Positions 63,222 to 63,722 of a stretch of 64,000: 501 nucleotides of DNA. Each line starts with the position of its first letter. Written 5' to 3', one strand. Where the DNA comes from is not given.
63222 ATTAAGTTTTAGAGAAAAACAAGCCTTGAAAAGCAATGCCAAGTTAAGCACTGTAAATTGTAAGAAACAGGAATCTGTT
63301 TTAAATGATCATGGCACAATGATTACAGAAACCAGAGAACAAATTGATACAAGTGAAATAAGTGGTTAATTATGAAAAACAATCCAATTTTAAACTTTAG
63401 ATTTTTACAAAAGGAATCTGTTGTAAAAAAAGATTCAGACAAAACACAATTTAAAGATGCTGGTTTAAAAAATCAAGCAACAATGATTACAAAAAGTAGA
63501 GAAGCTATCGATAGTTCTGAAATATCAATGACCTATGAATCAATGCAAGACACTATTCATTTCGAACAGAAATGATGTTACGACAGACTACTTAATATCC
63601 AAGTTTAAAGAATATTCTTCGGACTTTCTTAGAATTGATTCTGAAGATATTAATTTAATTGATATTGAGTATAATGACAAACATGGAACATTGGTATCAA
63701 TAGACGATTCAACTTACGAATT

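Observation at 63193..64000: Candidate graspetide (omega-ester RiPP) locus: two paralogous precursors and an ATP-grasp ligase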

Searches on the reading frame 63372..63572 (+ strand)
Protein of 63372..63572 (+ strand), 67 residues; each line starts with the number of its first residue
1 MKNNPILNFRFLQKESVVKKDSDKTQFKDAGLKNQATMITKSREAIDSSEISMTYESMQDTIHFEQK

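Call 7: search_protein_families(library=pfam, proteins=[window:63372-63572:+], max_evalue=1)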
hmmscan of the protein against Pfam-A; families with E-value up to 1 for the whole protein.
window:63372-63572:+ (67 aa): 0 families

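Call 8: search_protein_families(library=ncbifam, proteins=[window:63372-63572:+], max_evalue=1)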
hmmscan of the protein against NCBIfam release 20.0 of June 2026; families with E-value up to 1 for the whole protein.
window:63372-63572:+ (67 aa): 0 families

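Call 10: find_encoding_contigs(protein=window:63372-63572:+, flank=10000, max_places=6)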
Protein window:63372-63572:+ (67 aa): no gene with exactly this product is on record in the collection.
